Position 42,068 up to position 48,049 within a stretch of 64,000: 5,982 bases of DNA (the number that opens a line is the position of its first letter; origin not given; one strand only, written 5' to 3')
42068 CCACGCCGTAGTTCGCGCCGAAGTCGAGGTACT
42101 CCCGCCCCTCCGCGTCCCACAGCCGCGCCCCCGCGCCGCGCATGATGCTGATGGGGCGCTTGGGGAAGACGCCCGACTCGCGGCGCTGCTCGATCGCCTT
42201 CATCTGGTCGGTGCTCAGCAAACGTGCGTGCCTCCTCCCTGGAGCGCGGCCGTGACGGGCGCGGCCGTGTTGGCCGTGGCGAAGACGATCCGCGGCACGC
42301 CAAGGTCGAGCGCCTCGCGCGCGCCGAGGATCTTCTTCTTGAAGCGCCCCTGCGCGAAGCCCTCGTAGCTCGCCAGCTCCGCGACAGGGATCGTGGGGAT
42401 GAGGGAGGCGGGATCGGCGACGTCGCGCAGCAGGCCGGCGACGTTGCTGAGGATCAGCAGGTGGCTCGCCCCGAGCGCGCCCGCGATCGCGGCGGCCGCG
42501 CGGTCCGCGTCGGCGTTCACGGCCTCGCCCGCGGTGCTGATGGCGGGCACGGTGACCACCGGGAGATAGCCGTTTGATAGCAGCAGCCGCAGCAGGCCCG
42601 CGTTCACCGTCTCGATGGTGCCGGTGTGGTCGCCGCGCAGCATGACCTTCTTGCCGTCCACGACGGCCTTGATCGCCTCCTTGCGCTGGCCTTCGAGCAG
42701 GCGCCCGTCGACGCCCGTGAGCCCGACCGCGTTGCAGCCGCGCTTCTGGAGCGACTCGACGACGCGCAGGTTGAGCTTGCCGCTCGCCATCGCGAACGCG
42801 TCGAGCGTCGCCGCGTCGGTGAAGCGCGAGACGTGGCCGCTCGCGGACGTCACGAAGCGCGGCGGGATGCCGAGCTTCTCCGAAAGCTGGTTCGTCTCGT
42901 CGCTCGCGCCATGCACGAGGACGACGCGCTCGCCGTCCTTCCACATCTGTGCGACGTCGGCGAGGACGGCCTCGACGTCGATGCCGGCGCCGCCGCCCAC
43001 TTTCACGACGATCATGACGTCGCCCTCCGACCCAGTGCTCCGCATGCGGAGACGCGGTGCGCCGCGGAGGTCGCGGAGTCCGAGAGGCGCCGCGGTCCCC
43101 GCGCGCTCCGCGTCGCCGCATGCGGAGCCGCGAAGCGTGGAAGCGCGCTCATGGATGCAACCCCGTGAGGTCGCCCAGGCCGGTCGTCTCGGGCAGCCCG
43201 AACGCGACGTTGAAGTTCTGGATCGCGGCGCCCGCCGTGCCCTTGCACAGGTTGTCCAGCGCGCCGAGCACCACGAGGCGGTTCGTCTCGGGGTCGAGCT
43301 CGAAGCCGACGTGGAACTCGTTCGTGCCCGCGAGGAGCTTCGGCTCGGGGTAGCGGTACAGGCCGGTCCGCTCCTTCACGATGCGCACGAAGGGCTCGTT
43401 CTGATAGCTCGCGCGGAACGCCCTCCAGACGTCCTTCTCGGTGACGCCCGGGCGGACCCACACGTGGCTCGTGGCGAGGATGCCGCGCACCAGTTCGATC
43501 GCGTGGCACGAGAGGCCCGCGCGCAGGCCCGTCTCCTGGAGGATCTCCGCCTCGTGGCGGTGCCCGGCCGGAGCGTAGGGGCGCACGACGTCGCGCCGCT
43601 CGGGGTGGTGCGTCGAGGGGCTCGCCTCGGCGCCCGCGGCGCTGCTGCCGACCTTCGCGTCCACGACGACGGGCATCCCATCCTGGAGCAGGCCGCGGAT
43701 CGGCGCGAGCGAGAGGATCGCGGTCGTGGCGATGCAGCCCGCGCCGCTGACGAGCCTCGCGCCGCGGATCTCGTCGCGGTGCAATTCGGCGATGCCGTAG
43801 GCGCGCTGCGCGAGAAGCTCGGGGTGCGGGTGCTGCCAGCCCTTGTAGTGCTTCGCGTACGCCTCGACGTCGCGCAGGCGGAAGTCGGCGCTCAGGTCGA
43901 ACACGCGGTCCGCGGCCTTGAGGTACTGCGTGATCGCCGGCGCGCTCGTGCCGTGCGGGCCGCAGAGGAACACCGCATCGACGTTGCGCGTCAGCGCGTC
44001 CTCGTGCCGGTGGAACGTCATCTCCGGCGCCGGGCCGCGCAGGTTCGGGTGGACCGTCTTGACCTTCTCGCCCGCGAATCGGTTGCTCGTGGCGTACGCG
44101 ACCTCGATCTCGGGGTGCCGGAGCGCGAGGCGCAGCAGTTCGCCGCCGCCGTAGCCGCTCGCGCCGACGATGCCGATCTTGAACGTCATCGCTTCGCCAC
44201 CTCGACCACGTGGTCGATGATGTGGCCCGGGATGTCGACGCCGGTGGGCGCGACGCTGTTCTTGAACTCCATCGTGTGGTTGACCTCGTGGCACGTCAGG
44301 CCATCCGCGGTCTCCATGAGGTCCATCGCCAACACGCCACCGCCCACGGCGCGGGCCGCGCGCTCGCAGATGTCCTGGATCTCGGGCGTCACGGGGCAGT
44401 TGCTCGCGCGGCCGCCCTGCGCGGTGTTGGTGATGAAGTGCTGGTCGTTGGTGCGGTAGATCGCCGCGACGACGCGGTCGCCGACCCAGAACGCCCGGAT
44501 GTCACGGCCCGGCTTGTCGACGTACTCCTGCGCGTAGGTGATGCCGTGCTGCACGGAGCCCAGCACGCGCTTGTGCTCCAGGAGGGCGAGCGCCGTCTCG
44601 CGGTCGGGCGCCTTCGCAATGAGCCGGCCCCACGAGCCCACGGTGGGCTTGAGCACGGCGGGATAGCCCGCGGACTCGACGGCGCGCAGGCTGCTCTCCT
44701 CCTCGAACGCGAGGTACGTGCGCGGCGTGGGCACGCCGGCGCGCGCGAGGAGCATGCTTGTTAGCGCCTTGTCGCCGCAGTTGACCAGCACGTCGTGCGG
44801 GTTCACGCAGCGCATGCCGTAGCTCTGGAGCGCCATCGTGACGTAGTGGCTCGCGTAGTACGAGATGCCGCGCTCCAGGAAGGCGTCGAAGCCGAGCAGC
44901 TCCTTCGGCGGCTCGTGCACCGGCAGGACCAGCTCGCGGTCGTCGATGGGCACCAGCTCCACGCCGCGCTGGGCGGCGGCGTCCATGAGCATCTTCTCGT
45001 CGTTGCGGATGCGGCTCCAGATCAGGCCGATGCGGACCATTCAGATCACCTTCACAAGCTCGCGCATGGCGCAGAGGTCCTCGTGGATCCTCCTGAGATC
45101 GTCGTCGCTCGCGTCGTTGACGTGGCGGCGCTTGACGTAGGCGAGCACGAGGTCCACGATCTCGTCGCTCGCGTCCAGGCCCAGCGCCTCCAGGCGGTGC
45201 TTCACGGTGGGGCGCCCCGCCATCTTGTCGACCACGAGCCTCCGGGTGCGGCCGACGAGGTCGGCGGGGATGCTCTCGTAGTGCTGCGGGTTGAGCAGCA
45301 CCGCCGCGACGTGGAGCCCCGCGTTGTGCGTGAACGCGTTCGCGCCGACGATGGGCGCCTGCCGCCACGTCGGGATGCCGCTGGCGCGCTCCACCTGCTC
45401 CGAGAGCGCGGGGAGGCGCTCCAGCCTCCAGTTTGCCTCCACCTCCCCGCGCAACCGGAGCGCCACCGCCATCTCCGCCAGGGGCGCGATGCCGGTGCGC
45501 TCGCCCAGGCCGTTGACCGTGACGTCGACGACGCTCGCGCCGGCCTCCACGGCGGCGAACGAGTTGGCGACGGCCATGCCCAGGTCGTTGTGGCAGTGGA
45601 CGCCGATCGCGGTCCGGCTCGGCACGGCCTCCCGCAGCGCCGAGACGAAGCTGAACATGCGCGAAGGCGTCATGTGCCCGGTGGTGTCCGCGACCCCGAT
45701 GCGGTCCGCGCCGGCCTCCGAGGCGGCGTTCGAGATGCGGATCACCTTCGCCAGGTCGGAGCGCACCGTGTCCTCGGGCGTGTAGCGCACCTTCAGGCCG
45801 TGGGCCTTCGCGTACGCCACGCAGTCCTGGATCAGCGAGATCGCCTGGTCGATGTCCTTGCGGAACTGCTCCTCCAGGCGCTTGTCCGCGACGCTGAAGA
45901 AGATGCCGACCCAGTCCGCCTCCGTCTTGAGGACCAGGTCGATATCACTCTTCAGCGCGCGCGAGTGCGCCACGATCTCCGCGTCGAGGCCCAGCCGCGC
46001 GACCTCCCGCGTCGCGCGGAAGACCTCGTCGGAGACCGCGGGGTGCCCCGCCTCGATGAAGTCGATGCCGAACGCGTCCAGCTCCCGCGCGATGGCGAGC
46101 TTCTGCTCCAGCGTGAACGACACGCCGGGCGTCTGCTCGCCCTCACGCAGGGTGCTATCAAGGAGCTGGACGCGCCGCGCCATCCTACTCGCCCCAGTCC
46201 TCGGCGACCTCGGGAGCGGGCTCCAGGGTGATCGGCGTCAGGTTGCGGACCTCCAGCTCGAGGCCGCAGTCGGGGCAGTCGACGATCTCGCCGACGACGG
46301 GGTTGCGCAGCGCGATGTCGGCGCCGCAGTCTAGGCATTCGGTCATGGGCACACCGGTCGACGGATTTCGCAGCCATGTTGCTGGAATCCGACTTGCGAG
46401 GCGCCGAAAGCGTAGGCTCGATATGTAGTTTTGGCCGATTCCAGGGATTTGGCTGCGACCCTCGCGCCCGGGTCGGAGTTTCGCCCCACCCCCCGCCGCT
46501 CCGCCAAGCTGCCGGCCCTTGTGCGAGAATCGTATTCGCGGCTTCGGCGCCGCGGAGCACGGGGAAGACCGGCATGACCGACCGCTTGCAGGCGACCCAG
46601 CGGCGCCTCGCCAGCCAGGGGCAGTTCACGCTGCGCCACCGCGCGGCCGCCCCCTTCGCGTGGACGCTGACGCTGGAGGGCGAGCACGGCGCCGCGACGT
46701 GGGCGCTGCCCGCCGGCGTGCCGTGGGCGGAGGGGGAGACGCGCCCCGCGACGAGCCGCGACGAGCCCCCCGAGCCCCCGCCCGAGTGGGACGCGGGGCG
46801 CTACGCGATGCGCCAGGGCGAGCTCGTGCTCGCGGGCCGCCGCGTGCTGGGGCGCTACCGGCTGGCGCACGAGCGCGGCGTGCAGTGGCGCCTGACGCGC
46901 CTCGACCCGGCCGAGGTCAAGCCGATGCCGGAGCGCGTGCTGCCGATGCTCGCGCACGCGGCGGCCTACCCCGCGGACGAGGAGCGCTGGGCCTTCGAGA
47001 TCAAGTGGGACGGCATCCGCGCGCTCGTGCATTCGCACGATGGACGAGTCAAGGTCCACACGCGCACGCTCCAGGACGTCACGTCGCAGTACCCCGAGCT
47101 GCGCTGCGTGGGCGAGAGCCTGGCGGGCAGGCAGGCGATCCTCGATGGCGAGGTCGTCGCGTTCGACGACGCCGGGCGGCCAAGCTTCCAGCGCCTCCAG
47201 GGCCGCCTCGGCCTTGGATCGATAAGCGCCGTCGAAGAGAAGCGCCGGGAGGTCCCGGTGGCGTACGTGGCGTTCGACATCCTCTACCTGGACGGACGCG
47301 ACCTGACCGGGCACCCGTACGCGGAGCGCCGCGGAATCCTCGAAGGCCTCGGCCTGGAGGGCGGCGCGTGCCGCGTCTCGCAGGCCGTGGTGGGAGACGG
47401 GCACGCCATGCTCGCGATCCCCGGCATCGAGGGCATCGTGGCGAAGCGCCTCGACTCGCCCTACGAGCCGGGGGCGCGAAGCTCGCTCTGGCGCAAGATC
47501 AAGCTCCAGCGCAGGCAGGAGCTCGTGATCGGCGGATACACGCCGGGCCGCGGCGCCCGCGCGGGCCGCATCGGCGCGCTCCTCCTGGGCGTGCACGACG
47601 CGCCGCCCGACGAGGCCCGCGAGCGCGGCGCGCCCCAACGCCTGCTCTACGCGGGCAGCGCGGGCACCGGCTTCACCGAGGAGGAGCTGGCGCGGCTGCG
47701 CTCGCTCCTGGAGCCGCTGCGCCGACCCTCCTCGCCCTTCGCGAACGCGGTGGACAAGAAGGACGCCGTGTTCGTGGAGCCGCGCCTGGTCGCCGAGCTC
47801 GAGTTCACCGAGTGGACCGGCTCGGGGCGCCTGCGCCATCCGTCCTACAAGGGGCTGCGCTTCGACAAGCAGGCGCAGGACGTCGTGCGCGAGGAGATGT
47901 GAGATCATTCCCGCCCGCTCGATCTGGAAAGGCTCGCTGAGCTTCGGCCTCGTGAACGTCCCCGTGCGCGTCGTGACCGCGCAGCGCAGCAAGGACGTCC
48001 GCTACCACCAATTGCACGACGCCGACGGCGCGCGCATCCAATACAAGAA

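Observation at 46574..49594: Three-gene split NHEJ module (LigD ligase, Ku, LigD PolDom), with the Ku start codon missing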

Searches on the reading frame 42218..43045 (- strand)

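Call 50: search_protein_families(library=pfam, proteins=[window:42218-43045:-], max_evalue=0.00001)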
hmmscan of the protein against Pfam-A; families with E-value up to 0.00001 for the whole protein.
window:42218-43045:- (276 aa): 1 family
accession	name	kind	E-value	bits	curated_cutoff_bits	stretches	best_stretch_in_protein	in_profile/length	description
PF00696.33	AA_kinase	-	3.7e-35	122.2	24.9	1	11-254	2-231/234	Amino acid kinase family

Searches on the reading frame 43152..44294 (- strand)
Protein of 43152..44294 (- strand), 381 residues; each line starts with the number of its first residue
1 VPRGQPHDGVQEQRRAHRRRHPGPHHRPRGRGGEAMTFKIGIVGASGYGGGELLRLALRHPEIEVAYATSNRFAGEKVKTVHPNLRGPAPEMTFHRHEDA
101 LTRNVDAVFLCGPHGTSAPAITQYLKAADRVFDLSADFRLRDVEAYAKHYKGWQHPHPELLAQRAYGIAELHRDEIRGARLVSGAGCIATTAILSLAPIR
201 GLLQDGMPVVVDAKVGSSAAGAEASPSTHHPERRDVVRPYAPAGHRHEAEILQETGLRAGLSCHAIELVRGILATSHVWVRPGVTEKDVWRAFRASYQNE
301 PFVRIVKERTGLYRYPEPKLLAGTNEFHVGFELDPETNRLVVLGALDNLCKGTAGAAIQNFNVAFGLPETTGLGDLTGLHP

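Call 50: search_protein_families(library=pfam, proteins=[window:43152-44294:-], max_evalue=0.00001)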
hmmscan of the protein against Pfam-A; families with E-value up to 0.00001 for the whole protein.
window:43152-44294:- (381 aa): 3 families
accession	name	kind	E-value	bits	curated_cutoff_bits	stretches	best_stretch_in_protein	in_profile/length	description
PF22698.1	Semialdhyde_dhC_1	-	2.7e-40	138.4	27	1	187-348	1-165/165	Semialdehyde dehydrogenase, dimerisation domain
PF01118.30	Semialdhyde_dh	-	6.1e-25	88.4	26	1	39-178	1-120/121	Semialdehyde dehydrogenase, NAD binding domain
PF02774.23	Semialdhyde_dhC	-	2.1e-10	41.5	26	1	207-351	12-184/184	Semialdehyde dehydrogenase, dimerisation domain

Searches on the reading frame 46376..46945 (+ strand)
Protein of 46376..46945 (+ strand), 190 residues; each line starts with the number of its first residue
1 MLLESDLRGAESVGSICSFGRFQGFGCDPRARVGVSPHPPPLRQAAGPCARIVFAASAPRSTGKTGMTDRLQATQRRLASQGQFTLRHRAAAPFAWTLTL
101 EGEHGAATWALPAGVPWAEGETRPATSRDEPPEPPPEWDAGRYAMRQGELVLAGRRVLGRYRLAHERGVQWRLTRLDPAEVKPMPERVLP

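Call 39: search_protein_families(library=pfam, proteins=[window:46376-46945:+], max_evalue=10)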
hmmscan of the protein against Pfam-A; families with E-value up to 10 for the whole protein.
window:46376-46945:+ (190 aa): 1 family
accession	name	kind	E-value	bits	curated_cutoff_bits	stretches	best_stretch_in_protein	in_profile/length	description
PF13298.12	LigD_N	-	0.1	13.2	31.1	1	88-127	3-41/107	DNA Ligase D 3'-phosphoesterase domain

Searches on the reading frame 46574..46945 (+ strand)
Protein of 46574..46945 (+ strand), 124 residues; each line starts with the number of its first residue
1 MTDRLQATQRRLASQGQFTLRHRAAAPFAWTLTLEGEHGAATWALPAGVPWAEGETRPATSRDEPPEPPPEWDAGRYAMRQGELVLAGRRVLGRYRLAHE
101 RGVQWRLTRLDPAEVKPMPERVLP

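Call 39: search_protein_families(library=pfam, proteins=[window:46574-46945:+], max_evalue=10)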
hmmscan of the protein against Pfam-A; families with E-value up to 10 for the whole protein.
window:46574-46945:+ (124 aa): 2 families
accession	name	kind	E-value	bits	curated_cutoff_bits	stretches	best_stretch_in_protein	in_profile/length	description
PF13298.12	LigD_N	-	0.027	15.1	31.1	1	22-61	3-41/107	DNA Ligase D 3'-phosphoesterase domain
PF00468.22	Ribosomal_L34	-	0.12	12.7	25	1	76-99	21-44/44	Ribosomal protein L34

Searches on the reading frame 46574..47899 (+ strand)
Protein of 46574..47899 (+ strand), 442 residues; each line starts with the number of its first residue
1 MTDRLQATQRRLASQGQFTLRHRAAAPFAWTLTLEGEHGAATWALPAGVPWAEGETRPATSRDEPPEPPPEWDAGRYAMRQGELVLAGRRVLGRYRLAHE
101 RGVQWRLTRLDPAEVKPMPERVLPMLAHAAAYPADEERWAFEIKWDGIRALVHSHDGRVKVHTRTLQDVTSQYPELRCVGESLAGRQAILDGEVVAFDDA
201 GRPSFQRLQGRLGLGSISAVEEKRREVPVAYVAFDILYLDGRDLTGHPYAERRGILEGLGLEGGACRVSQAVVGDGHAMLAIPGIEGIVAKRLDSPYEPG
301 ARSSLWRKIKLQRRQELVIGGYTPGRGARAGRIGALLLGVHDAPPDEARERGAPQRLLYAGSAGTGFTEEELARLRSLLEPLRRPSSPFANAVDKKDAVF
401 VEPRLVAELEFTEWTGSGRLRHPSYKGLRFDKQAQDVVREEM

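Call 4: search_protein_families(library=pfam, proteins=[window:46574-47899:+])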
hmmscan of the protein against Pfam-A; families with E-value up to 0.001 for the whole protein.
window:46574-47899:+ (442 aa): 2 families
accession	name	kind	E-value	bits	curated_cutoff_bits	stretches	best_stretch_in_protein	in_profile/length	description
PF01068.26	DNA_ligase_A_M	-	7.4e-34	117.7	26.2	1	124-310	1-204/204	ATP dependent DNA ligase domain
PF04679.21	DNA_ligase_A_C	-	1.1e-26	93.5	27.5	1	329-432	1-94/94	ATP dependent DNA ligase C terminal region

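Call 6: search_protein_families(library=ncbifam, proteins=[window:46574-47899:+])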
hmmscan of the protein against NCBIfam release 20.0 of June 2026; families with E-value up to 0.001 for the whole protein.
window:46574-47899:+ (442 aa): 13 families
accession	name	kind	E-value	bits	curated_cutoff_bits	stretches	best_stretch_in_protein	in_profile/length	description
NF007210.0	PRK09632.1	equivalog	8.7e-93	312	989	1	94-440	428-780/781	ATP-dependent DNA ligase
TIGR02779.1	NHEJ_ligase_lig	equivalog_domain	7.5e-79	265.1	227.75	1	124-438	1-301/302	non-homologous end-joining DNA ligase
NF004628.0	PRK05972.1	subfamily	1.9e-71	241.3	895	1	113-441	235-549/870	ATP-dependent DNA ligase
TIGR02776.1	NHEJ_ligase_prk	equivalog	1.8e-65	221.9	373.2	1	137-441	5-296/587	DNA ligase D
NF006078.0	PRK08224.1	equivalog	3.4e-42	144.6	296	1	117-414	4-306/350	ATP-dependent DNA ligase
NF002868.0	PRK03180.1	equivalog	4.9e-42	144.3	641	1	121-430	183-481/509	ATP-dependent DNA ligase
NF005796.0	PRK07636.1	subfamily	6e-41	140.4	337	1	122-323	3-198/275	ATP-dependent DNA ligase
TIGR00574.1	dnl1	superfamily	1.2e-39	136.5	217.8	1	122-437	170-516/527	ATP-dependent DNA ligase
NF041331.1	LigA_Halo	equivalog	5.3e-35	120.9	830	1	124-436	231-540/552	ATP-dependent DNA ligase LigA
NF006701.0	PRK09247.1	equivalog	2e-30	106.2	543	1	125-430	209-518/540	ATP-dependent DNA ligase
TIGR04120.1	DNA_lig_bact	equivalog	4.3e-30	105.2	400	1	104-419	184-492/526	cisplatin damage response ATP-dependent DNA ligase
NF007211.0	PRK09633.1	equivalog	6.2e-24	84.3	774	1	124-325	3-222/610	DNA ligase D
NF006592.0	PRK09125.1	equivalog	3.2e-05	23.1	200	1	284-341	176-232/283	DNA ligase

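Call 28: find_homologous_proteins(query=window:46574-47899:+)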
Query window:46574-47899:+ (442 aa): 7540 proteins with E <= 0.001 among 8000 candidates; the best 120 are listed.
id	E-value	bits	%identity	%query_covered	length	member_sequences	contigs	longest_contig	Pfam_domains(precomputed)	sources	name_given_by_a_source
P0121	1.2e-236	804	100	82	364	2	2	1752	PF01068.27,PF04679.22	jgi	jgi:bifunctional non-homologous end joining protein LigD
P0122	3.6e-204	697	73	98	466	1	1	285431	PF01068.27,PF04679.22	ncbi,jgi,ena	-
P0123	3.7e-203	694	73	98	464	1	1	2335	PF01068.27,PF04679.22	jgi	jgi:bifunctional non-homologous end joining protein LigD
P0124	6.6e-195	666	74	97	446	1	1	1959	PF01068.27,PF04679.22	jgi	jgi:bifunctional non-homologous end joining protein LigD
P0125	1.9e-178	612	70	92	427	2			PF01068.27,PF04679.22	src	-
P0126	3.7e-159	549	61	96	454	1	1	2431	PF01068.27,PF04679.22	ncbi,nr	ncbi:MAG TPA: non-homologous end-joining DNA ligase [Candidatus Thermoplasmatota archaeon]|nr:non-ho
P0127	1.1e-154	534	58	97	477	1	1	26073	PF01068.27,PF04679.22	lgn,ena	-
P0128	5.1e-154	532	61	96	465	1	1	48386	PF01068.27,PF04679.22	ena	-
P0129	1.1e-153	531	58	97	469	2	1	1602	PF01068.27,PF04679.22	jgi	jgi:bifunctional non-homologous end joining protein LigD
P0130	6.7e-152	525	58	96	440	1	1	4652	PF01068.27,PF04679.22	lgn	-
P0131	3.4e-151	522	58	97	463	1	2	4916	PF01068.27,PF04679.22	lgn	-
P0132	2.1e-149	516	55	97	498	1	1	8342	PF01068.27,PF04679.22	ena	-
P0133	6.3e-149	515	57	97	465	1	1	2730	PF01068.27,PF13298.13,PF04679.22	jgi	jgi:bifunctional non-homologous end joining protein LigD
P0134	1.4e-147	510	57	96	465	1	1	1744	PF01068.27,PF04679.22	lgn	-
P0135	4.2e-146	506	57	96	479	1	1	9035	PF01068.27,PF04679.22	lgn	-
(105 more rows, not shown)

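Call 29: find_encoding_contigs(protein=P0121, flank=3000, max_places=4)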
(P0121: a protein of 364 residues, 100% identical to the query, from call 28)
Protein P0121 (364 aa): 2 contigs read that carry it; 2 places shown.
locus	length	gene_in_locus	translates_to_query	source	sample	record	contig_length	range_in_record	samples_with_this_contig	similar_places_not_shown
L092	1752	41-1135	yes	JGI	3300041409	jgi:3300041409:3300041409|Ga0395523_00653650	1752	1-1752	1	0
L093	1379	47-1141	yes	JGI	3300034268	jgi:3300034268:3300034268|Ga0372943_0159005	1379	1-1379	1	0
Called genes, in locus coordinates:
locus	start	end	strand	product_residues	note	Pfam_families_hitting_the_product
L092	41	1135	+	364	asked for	PF01068:DNA_ligase_A_M, PF04679:DNA_ligase_A_C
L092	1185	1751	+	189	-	?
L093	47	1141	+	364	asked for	PF01068:DNA_ligase_A_M, PF04679:DNA_ligase_A_C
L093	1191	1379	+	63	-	?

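Call 30: find_encoding_contigs(protein=P0123, flank=3000, max_places=3)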
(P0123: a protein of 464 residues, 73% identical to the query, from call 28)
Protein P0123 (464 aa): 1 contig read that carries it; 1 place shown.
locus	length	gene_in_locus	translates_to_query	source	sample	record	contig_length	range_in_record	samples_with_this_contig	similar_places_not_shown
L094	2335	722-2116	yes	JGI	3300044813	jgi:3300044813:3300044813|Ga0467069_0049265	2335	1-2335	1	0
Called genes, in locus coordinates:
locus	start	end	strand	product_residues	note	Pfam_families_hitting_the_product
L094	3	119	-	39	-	?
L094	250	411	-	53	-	PF21344:Zn_ribbon_LysW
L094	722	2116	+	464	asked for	PF01068:DNA_ligase_A_M, PF04679:DNA_ligase_A_C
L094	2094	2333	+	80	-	?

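Call 31: find_encoding_contigs(protein=P0124, flank=3000, max_places=3)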
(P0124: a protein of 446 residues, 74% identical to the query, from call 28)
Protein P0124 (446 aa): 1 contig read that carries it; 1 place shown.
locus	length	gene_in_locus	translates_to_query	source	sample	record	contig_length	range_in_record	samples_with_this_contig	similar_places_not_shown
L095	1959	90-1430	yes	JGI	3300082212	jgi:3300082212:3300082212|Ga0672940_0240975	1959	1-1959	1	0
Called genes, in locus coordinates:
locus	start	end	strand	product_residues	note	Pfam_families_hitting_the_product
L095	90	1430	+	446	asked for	PF01068:DNA_ligase_A_M, PF04679:DNA_ligase_A_C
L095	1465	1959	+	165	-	?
